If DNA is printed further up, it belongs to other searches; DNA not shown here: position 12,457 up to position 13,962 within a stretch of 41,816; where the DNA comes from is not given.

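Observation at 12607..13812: Viperin-like radical SAM enzyme fused to a CheY-like receiver domain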

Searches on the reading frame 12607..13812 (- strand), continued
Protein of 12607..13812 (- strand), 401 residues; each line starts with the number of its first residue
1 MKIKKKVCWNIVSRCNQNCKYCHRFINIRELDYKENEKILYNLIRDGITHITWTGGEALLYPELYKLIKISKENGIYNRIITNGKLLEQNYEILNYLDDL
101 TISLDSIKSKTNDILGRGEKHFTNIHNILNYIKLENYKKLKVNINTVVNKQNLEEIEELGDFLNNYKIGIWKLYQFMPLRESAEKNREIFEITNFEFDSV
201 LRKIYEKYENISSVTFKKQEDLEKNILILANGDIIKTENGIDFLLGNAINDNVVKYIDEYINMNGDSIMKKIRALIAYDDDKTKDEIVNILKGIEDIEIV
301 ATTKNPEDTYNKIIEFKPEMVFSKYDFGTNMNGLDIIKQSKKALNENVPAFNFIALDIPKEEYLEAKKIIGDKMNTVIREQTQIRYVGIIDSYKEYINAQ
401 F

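Call 36: search_protein_representatives(alignment_id=A1)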
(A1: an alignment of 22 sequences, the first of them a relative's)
Query: 22 sequences, 394 profile positions. Proteins with E-value up to 0.001 (for the whole library): 31090; up to 1e-10: 5201; up to 1e-30: 155. The best 150 are listed.
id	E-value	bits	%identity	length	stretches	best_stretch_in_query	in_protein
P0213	1.7e-159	547.7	-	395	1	1-392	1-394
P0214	4.0e-128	444.4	-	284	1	2-282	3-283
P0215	8.7e-126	436.7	-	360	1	1-256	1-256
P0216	1.5e-111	389.8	-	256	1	1-225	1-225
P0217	1.1e-107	377.1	-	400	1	4-392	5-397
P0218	9.3e-89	314.8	-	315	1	3-266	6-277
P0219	2.3e-86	306.9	-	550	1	1-273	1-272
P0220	1.2e-80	288.0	-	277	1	121-391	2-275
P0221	9.7e-71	255.5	-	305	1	96-389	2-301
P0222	3.4e-70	253.6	-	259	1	1-253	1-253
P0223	3.5e-67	243.8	-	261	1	6-253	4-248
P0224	1.2e-66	242.0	-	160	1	2-148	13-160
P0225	2.5e-65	237.6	-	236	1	2-231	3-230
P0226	1.3e-63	232.0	-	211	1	178-391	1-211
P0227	2.0e-61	224.8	-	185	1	2-136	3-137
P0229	1.3e-57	212.3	-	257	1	4-251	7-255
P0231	1.3e-56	209.0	-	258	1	4-252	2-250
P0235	1.6e-54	202.1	-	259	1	6-252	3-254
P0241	2.5e-52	194.8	-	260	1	3-258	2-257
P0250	2.8e-48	181.5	-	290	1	5-260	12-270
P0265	3.1e-44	168.2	-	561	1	5-252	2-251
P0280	6.8e-42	160.5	-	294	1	6-254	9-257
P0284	2.5e-41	158.6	-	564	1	5-258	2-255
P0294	5.3e-40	154.3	-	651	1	6-206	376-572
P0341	4.3e-33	131.5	-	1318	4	9-186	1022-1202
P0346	3.4e-32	128.6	-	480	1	7-264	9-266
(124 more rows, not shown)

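Call 38: search_protein_families(library=ncbifam, proteins=[P0222, P0223, P0229, P0231, P0235, P0241, P0250, P0280, P0219, P0265], max_evalue=1e-10)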
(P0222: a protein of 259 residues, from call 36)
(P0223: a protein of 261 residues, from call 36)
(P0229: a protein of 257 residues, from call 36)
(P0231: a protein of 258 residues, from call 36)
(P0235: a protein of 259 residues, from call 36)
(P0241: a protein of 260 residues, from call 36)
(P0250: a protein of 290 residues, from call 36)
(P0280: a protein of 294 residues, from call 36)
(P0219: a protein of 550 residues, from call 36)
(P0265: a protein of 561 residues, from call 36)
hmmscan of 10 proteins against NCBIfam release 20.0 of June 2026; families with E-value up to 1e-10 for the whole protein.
P0222 (259 aa): 24 families
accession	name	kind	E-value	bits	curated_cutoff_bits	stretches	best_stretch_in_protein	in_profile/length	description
NF038283.1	viperin_w_prok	equivalog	5.9e-39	133.9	180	1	5-242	3-250/281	viperin family antiviral radical SAM protein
TIGR04133.1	rSAM_w_lipo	hypoth_equivalog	5e-20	71.7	425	1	4-209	24-233/350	TIGR04133 family radical SAM/SPASM protein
TIGR04278.1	viperin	exception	5.1e-20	71.8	450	1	6-211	61-277/347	antiviral radical SAM protein viperin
TIGR02666.1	moaA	equivalog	5.4e-20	71.6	284.05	1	9-215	15-231/336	GTP 3',8-cyclase MoaA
NF045574.1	sacti_mat_StsB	exception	8.2e-18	64.5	625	1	4-176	96-269/466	StsB family radical SAM/SPASM domain sactipeptide maturase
TIGR04055.1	rSAM_NirJ2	equivalog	2e-17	63.7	500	1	6-215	2-211/326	putative heme d1 biosynthesis radical SAM protein NirJ2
TIGR02668.1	moaA_archaeal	equivalog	2.4e-17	62.9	325.25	1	6-222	12-231/303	GTP 3',8-cyclase MoaA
TIGR04347.1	pseudo_SAM_Halo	equivalog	3.4e-17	62.8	525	1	6-131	40-170/390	TIGR04347 family pseudo-SAM/SPASM protein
TIGR04545.1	rSAM_ahbD_hemeb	equivalog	4.4e-17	62.5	500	1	6-215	2-212/339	heme b synthase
TIGR02109.1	PQQ_syn_pqqE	equivalog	2.6e-16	59.5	381.35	1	9-160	12-166/358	pyrroloquinoline quinone biosynthesis protein PqqE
TIGR04317.1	W_rSAM_matur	equivalog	2e-15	56.7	380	1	3-215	3-230/349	tungsten cofactor oxidoreductase radical SAM maturase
TIGR04053.2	TIGR04053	equivalog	9.9e-15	54.6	395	1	6-218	10-224/366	TIGR04053 family radical SAM/SPASM domain-containing protein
NF001199.0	PRK00164.2-1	equivalog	2.5e-14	53.1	231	1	9-219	17-231/308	GTP 3',8-cyclase MoaA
TIGR04546.1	rSAM_ahbC_deAc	equivalog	2e-13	49.9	650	1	6-168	41-205/390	12,18-didecarboxysiroheme deacetylase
TIGR03962.1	mycofact_rSAM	equivalog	2.6e-13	49.9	265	1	6-165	14-175/339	mycofactocin radical SAM maturase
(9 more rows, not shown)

P0223 (261 aa): 27 families (the best 25 are shown)
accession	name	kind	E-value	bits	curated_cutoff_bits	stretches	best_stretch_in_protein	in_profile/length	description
NF038283.1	viperin_w_prok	equivalog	2.2e-38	132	180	1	5-253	5-267/281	viperin family antiviral radical SAM protein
TIGR02666.1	moaA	equivalog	4.1e-25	88.4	284.05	1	7-207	15-227/336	GTP 3',8-cyclase MoaA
TIGR02668.1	moaA_archaeal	equivalog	2.7e-22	79.1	325.25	1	4-213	12-227/303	GTP 3',8-cyclase MoaA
TIGR04347.1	pseudo_SAM_Halo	equivalog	4e-21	75.7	525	1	5-234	41-270/390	TIGR04347 family pseudo-SAM/SPASM protein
TIGR03961.1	rSAM_PTO1314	hypoth_equivalog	8.8e-21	74.5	306.05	1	11-163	32-183/332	PTO1314 family radical SAM protein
NF045574.1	sacti_mat_StsB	exception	1.3e-20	73.8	625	1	6-202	100-296/466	StsB family radical SAM/SPASM domain sactipeptide maturase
TIGR04055.1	rSAM_NirJ2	equivalog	1.5e-20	74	500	1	5-209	3-210/326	putative heme d1 biosynthesis radical SAM protein NirJ2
NF001199.0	PRK00164.2-1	equivalog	1e-19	70.8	231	1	5-212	15-229/308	GTP 3',8-cyclase MoaA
TIGR04053.2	TIGR04053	equivalog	5.5e-18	65.4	395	1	4-212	10-223/366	TIGR04053 family radical SAM/SPASM domain-containing protein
TIGR04317.1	W_rSAM_matur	equivalog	3.3e-17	62.6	380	1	4-201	6-215/349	tungsten cofactor oxidoreductase radical SAM maturase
TIGR02109.1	PQQ_syn_pqqE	equivalog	3.4e-17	62.4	381.35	1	6-156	11-167/358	pyrroloquinoline quinone biosynthesis protein PqqE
TIGR04545.1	rSAM_ahbD_hemeb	equivalog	4.7e-17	62.5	500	1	5-199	3-201/339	heme b synthase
TIGR04278.1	viperin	exception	4.8e-17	62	450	1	6-199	63-272/347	antiviral radical SAM protein viperin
TIGR04466.1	rSAM_BlsE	equivalog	8.1e-17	61.7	400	1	7-179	8-183/327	cytosylglucuronate decarboxylase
TIGR04303.1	GeoRSP_rSAM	equivalog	9.2e-17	61.6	400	1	4-197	7-202/325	GeoRSP system radical SAM/SPASM protein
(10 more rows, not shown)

P0229 (257 aa): 21 families
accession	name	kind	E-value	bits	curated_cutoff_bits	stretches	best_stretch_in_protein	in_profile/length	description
NF038283.1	viperin_w_prok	equivalog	8.8e-43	146.5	180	1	8-240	3-244/281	viperin family antiviral radical SAM protein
TIGR04055.1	rSAM_NirJ2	equivalog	5e-21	75.6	500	1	9-209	2-202/326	putative heme d1 biosynthesis radical SAM protein NirJ2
TIGR04133.1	rSAM_w_lipo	hypoth_equivalog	6.7e-21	74.6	425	1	5-212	22-233/350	TIGR04133 family radical SAM/SPASM protein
TIGR02109.1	PQQ_syn_pqqE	equivalog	2.3e-19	69.6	381.35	1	11-222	11-227/358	pyrroloquinoline quinone biosynthesis protein PqqE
TIGR04051.1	rSAM_NirJ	equivalog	8.2e-19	67.8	515.45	1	9-223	4-222/354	heme d1 biosynthesis radical SAM protein NirJ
NF045574.1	sacti_mat_StsB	exception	1.1e-18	67.4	625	1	3-186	92-275/466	StsB family radical SAM/SPASM domain sactipeptide maturase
TIGR04545.1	rSAM_ahbD_hemeb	equivalog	2.5e-18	66.6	500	1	9-189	2-186/339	heme b synthase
TIGR04053.2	TIGR04053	equivalog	3.7e-18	65.9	395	1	9-202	10-208/366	TIGR04053 family radical SAM/SPASM domain-containing protein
TIGR02666.1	moaA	equivalog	1.8e-17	63.3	284.05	1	8-211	11-224/336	GTP 3',8-cyclase MoaA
TIGR04317.1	W_rSAM_matur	equivalog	2.4e-17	63.1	380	1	6-196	3-200/349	tungsten cofactor oxidoreductase radical SAM maturase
TIGR02668.1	moaA_archaeal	equivalog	1.2e-16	60.6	325.25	1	6-206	9-212/303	GTP 3',8-cyclase MoaA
TIGR04546.1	rSAM_ahbC_deAc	equivalog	1.7e-16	60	650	1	9-223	41-259/390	12,18-didecarboxysiroheme deacetylase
TIGR04054.1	rSAM_NirJ1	equivalog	2.1e-16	59.5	650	1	9-222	38-255/387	putative heme d1 biosynthesis radical SAM protein NirJ1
TIGR04347.1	pseudo_SAM_Halo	equivalog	3.6e-16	59.4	525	1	9-220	40-255/390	TIGR04347 family pseudo-SAM/SPASM protein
TIGR03962.1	mycofact_rSAM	equivalog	3e-14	52.9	265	1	9-169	14-176/339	mycofactocin radical SAM maturase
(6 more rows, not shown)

P0231 (258 aa): 9 families
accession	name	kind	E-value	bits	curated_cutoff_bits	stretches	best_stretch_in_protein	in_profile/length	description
NF038283.1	viperin_w_prok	equivalog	1.2e-33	116.5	180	1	5-239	5-249/281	viperin family antiviral radical SAM protein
TIGR02668.1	moaA_archaeal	equivalog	9.7e-17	60.9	325.25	1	3-218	11-231/303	GTP 3',8-cyclase MoaA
TIGR02666.1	moaA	equivalog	3e-16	59.3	284.05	1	8-192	16-211/336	GTP 3',8-cyclase MoaA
TIGR04055.1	rSAM_NirJ2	equivalog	4.7e-15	55.9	500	1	5-213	3-211/326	putative heme d1 biosynthesis radical SAM protein NirJ2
NF001199.0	PRK00164.2-1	equivalog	1.9e-14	53.5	231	1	7-216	17-230/308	GTP 3',8-cyclase MoaA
TIGR04133.1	rSAM_w_lipo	hypoth_equivalog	6.9e-13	48.2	425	1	2-216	24-242/350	TIGR04133 family radical SAM/SPASM protein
TIGR04053.2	TIGR04053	equivalog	1.1e-12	47.9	395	1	5-172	11-184/366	TIGR04053 family radical SAM/SPASM domain-containing protein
NF045702.1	rSAM_GDGT_ether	equivalog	5.6e-12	45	450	1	8-178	92-269/486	tetraether lipid synthase Tes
TIGR04317.1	W_rSAM_matur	equivalog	1.7e-11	43.8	380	1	2-210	4-221/349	tungsten cofactor oxidoreductase radical SAM maturase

P0235 (259 aa): 24 families
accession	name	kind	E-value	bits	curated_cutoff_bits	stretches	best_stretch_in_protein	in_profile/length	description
NF038283.1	viperin_w_prok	equivalog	2.7e-35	121.9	180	1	5-238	6-244/281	viperin family antiviral radical SAM protein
TIGR02666.1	moaA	equivalog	5.2e-23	81.5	284.05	1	7-190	16-204/336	GTP 3',8-cyclase MoaA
TIGR02668.1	moaA_archaeal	equivalog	3.7e-20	72.1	325.25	1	6-168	15-178/303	GTP 3',8-cyclase MoaA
NF001199.0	PRK00164.2-1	equivalog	1.2e-18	67.3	231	1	6-183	17-192/308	GTP 3',8-cyclase MoaA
TIGR04347.1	pseudo_SAM_Halo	equivalog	5.9e-17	62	525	1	4-161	41-200/390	TIGR04347 family pseudo-SAM/SPASM protein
TIGR04055.1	rSAM_NirJ2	equivalog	6.6e-17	62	500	1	4-182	3-178/326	putative heme d1 biosynthesis radical SAM protein NirJ2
TIGR02109.1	PQQ_syn_pqqE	equivalog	3.5e-16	59.1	381.35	1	6-159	12-168/358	pyrroloquinoline quinone biosynthesis protein PqqE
TIGR04317.1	W_rSAM_matur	equivalog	5e-16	58.8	380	1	6-162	9-173/349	tungsten cofactor oxidoreductase radical SAM maturase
TIGR04133.1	rSAM_w_lipo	hypoth_equivalog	2.1e-15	56.5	425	1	4-201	27-223/350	TIGR04133 family radical SAM/SPASM protein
TIGR04546.1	rSAM_ahbC_deAc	equivalog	1.1e-14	54.1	650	1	4-162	42-202/390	12,18-didecarboxysiroheme deacetylase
TIGR04051.1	rSAM_NirJ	equivalog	4.9e-14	52.1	515.45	1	4-161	5-164/354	heme d1 biosynthesis radical SAM protein NirJ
TIGR04054.1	rSAM_NirJ1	equivalog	9.3e-14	50.8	650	1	4-160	39-197/387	putative heme d1 biosynthesis radical SAM protein NirJ1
TIGR03962.1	mycofact_rSAM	equivalog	1.3e-13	50.9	265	1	4-163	15-176/339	mycofactocin radical SAM maturase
TIGR04545.1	rSAM_ahbD_hemeb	equivalog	3.4e-13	49.8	500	1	4-182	3-179/339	heme b synthase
TIGR04053.2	TIGR04053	equivalog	2.8e-12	46.6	395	1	4-180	11-188/366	TIGR04053 family radical SAM/SPASM domain-containing protein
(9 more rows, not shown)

P0241 (260 aa): 15 families
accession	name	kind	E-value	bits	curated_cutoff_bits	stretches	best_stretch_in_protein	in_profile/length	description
NF038283.1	viperin_w_prok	equivalog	2e-31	109.2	180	1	5-239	4-248/281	viperin family antiviral radical SAM protein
TIGR03961.1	rSAM_PTO1314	hypoth_equivalog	4.2e-16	59.2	306.05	1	12-167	32-183/332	PTO1314 family radical SAM protein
TIGR02666.1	moaA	equivalog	1.7e-15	56.9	284.05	1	9-188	16-205/336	GTP 3',8-cyclase MoaA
TIGR04317.1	W_rSAM_matur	equivalog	1.5e-14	53.9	380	1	5-182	6-191/349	tungsten cofactor oxidoreductase radical SAM maturase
TIGR02668.1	moaA_archaeal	equivalog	3.1e-14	52.7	325.25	1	6-197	13-209/303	GTP 3',8-cyclase MoaA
TIGR04133.1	rSAM_w_lipo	hypoth_equivalog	5.4e-13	48.6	425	1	3-217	24-242/350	TIGR04133 family radical SAM/SPASM protein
TIGR04055.1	rSAM_NirJ2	equivalog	1.4e-12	47.8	500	1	6-213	3-210/326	putative heme d1 biosynthesis radical SAM protein NirJ2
TIGR04053.2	TIGR04053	equivalog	2e-12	47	395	1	6-207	11-214/366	TIGR04053 family radical SAM/SPASM domain-containing protein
NF001199.0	PRK00164.2-1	equivalog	2.2e-12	46.7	231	1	8-167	17-180/308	GTP 3',8-cyclase MoaA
TIGR02495.1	NrdG2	equivalog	2.9e-12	46.3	131.15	1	8-167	21-185/193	anaerobic ribonucleoside-triphosphate reductase activating protein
TIGR04278.1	viperin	exception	7.8e-12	44.9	450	1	8-198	64-264/347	antiviral radical SAM protein viperin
TIGR04303.1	GeoRSP_rSAM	equivalog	1.4e-11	44.5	400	1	6-198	8-199/325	GeoRSP system radical SAM/SPASM protein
TIGR04466.1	rSAM_BlsE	equivalog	1.6e-11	44.3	400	1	7-175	7-175/327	cytosylglucuronate decarboxylase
TIGR04051.1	rSAM_NirJ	equivalog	5.6e-11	42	515.45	1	6-176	5-177/354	heme d1 biosynthesis radical SAM protein NirJ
TIGR04054.1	rSAM_NirJ1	equivalog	7.9e-11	41.2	650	1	6-201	39-234/387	putative heme d1 biosynthesis radical SAM protein NirJ1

P0250 (290 aa): 33 families (the best 25 are shown)
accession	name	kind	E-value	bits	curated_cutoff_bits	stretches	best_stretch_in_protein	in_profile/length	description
NF038283.1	viperin_w_prok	equivalog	7e-49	166.5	180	1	12-281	3-280/281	viperin family antiviral radical SAM protein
TIGR04055.1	rSAM_NirJ2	equivalog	4.3e-32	111.9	500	1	13-218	2-207/326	putative heme d1 biosynthesis radical SAM protein NirJ2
TIGR02666.1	moaA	equivalog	1.3e-27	96.7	284.05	1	17-211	16-220/336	GTP 3',8-cyclase MoaA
TIGR04303.1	GeoRSP_rSAM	equivalog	3.2e-25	89.4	400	1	9-286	3-295/325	GeoRSP system radical SAM/SPASM protein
TIGR02668.1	moaA_archaeal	equivalog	9.3e-25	87.2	325.25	1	15-218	14-217/303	GTP 3',8-cyclase MoaA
TIGR04545.1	rSAM_ahbD_hemeb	equivalog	1e-24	87.7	500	1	13-209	2-199/339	heme b synthase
TIGR04053.2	TIGR04053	equivalog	1.2e-22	80.6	395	1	10-194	7-198/366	TIGR04053 family radical SAM/SPASM domain-containing protein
NF001199.0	PRK00164.2-1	equivalog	1.3e-22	80.4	231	1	14-201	15-205/308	GTP 3',8-cyclase MoaA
TIGR04546.1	rSAM_ahbC_deAc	equivalog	3.1e-22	78.9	650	1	13-193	41-224/390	12,18-didecarboxysiroheme deacetylase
TIGR04317.1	W_rSAM_matur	equivalog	8.4e-22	77.7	380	1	13-194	6-195/349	tungsten cofactor oxidoreductase radical SAM maturase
NF045574.1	sacti_mat_StsB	exception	3.1e-21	75.8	625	1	13-209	98-292/466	StsB family radical SAM/SPASM domain sactipeptide maturase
TIGR04278.1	viperin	exception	3.2e-21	75.7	450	1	8-206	56-264/347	antiviral radical SAM protein viperin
TIGR04347.1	pseudo_SAM_Halo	equivalog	5.5e-20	72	525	1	13-183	40-212/390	TIGR04347 family pseudo-SAM/SPASM protein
TIGR04054.1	rSAM_NirJ1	equivalog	2.3e-19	69.3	650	1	13-195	38-223/387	putative heme d1 biosynthesis radical SAM protein NirJ1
TIGR04051.1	rSAM_NirJ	equivalog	2e-18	66.5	515.45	1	13-182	4-175/354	heme d1 biosynthesis radical SAM protein NirJ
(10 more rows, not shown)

P0280 (294 aa): 28 families (the best 25 are shown)
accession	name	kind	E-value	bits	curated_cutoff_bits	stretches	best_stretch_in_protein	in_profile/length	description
NF038283.1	viperin_w_prok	equivalog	9.8e-49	166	180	1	7-274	2-280/281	viperin family antiviral radical SAM protein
TIGR04278.1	viperin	exception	2.2e-29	102.5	450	1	3-210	55-274/347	antiviral radical SAM protein viperin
TIGR04051.1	rSAM_NirJ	equivalog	2.2e-22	79.5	515.45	1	9-229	4-230/354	heme d1 biosynthesis radical SAM protein NirJ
TIGR04347.1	pseudo_SAM_Halo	equivalog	4.1e-22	79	525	1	9-191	40-227/390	TIGR04347 family pseudo-SAM/SPASM protein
NF045574.1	sacti_mat_StsB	exception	2.2e-21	76.3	625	1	9-260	98-360/466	StsB family radical SAM/SPASM domain sactipeptide maturase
TIGR04546.1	rSAM_ahbC_deAc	equivalog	7.9e-20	71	650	1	9-175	41-211/390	12,18-didecarboxysiroheme deacetylase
TIGR02668.1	moaA_archaeal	equivalog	9.5e-20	70.8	325.25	1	11-184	14-193/303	GTP 3',8-cyclase MoaA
TIGR02666.1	moaA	equivalog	1.6e-19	70.1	284.05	1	13-170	16-186/336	GTP 3',8-cyclase MoaA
TIGR04053.2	TIGR04053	equivalog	2.8e-18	66.3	395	1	4-182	5-191/366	TIGR04053 family radical SAM/SPASM domain-containing protein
TIGR02109.1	PQQ_syn_pqqE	equivalog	6.8e-18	64.7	381.35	1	4-174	4-179/358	pyrroloquinoline quinone biosynthesis protein PqqE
TIGR04055.1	rSAM_NirJ2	equivalog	8.5e-18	65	500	1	9-163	2-160/326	putative heme d1 biosynthesis radical SAM protein NirJ2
TIGR03962.1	mycofact_rSAM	equivalog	3.1e-17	62.8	265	1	4-166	9-175/339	mycofactocin radical SAM maturase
TIGR04054.1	rSAM_NirJ1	equivalog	5.8e-17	61.4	650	1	9-175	38-208/387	putative heme d1 biosynthesis radical SAM protein NirJ1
TIGR04545.1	rSAM_ahbD_hemeb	equivalog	6.1e-17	62.1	500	1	9-177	2-175/339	heme b synthase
TIGR04466.1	rSAM_BlsE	equivalog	1.4e-16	60.9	400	1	14-177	10-175/327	cytosylglucuronate decarboxylase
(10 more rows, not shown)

P0219 (550 aa): 35 families (the best 25 are shown)
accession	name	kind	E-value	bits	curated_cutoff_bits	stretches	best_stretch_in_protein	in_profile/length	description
NF038283.1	viperin_w_prok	equivalog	7.2e-41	140.2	180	1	5-259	3-269/281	viperin family antiviral radical SAM protein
TIGR02666.1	moaA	equivalog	3.9e-25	88.5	284.05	1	10-216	16-233/336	GTP 3',8-cyclase MoaA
TIGR04055.1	rSAM_NirJ2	equivalog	1e-24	87.7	500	1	6-214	2-211/326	putative heme d1 biosynthesis radical SAM protein NirJ2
TIGR02668.1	moaA_archaeal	equivalog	3.2e-24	85.4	325.25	1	8-221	14-231/303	GTP 3',8-cyclase MoaA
TIGR04545.1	rSAM_ahbD_hemeb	equivalog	6.7e-24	85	500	1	6-214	2-212/339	heme b synthase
NF045574.1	sacti_mat_StsB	exception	5.6e-23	81.5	625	1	4-201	96-292/466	StsB family radical SAM/SPASM domain sactipeptide maturase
TIGR04347.1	pseudo_SAM_Halo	equivalog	6.9e-22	78.2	525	1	6-195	40-228/390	TIGR04347 family pseudo-SAM/SPASM protein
TIGR04317.1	W_rSAM_matur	equivalog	8.5e-21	74.4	380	1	4-206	4-213/349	tungsten cofactor oxidoreductase radical SAM maturase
NF001199.0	PRK00164.2-1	equivalog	1.4e-20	73.7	231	1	9-227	17-234/308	GTP 3',8-cyclase MoaA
TIGR04546.1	rSAM_ahbC_deAc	equivalog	1.7e-20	73.2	650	1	6-176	41-214/390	12,18-didecarboxysiroheme deacetylase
TIGR04053.2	TIGR04053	equivalog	1.4e-19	70.6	395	1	6-207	10-214/366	TIGR04053 family radical SAM/SPASM domain-containing protein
TIGR02109.1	PQQ_syn_pqqE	equivalog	4.1e-19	68.7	381.35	1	9-205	12-211/358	pyrroloquinoline quinone biosynthesis protein PqqE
TIGR04133.1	rSAM_w_lipo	hypoth_equivalog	5.1e-19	68.4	425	1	5-207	25-232/350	TIGR04133 family radical SAM/SPASM protein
TIGR04303.1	GeoRSP_rSAM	equivalog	2.1e-18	67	400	1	6-212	7-214/325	GeoRSP system radical SAM/SPASM protein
TIGR03962.1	mycofact_rSAM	equivalog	1.4e-17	63.9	265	1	7-189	15-199/339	mycofactocin radical SAM maturase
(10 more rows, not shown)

P0265 (561 aa): 59 families (the best 25 are shown)
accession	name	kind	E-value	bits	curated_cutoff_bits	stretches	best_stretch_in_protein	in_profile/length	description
NF040786.1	LysR_Sec_metab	equivalog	1.3e-43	149.1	250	1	272-546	2-280/298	selenium metabolism-associated LysR family transcriptional regulator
TIGR03339.1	phn_lysR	subfamily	4.8e-41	140.9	341.1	1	277-543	3-262/279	aminoethylphosphonate catabolism associated LysR family transcriptional regulator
NF038283.1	viperin_w_prok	equivalog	1.2e-35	123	180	1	2-225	3-232/281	viperin family antiviral radical SAM protein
NF047520.1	trans_act_CidR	equivalog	2.2e-34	119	415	1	277-557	7-286/292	cidABC operon transcriptional activator CidR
NF007307.0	PRK09791.1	equivalog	1.8e-31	109.4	336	1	273-542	7-275/302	LysR family transcriptional regulator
NF053705.1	TransRegGltCGpos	equivalog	6.5e-29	101.1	350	1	277-524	7-254/300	glutamate biosynthesis transcriptional regulator GltC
TIGR02424.1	TF_pcaQ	equivalog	8.3e-29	100.4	303.8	1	277-541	9-275/300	pca operon transcription factor PcaQ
NF008722.0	PRK11716.1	equivalog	8.7e-27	93.9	246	1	274-533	4-263/293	HTH-type transcriptional activator IlvY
NF040888.1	trans_reg_YafC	equivalog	1.8e-26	92.8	470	1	275-557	7-287/293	DNA-binding transcriptional regulator YafC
NF007667.0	PRK10341.1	equivalog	8.7e-26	90.6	308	1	278-548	14-282/312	transcriptional regulator TdcA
NF045775.1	acetoin_reg_AlsR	exception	1.4e-25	90.4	430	1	277-513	7-244/290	acetoin biosynthesis transcriptional regulator AlsR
NF008352.0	PRK11139.1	subfamily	1.5e-25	89.9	288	1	273-526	8-254/305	transcriptional regulator GcvA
NF008416.0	PRK11242.1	equivalog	3e-25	89.2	277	1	279-541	9-268/300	transcriptional regulator CynR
NF040889.1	trans_reg_YeiE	equivalog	1.6e-23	83.3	480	1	277-541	9-265/288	DNA-binding transcriptional regulator YeiE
NF008095.0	PRK10837.1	subfamily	2.1e-22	79.7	281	1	277-544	9-268/290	LysR family transcriptional regulator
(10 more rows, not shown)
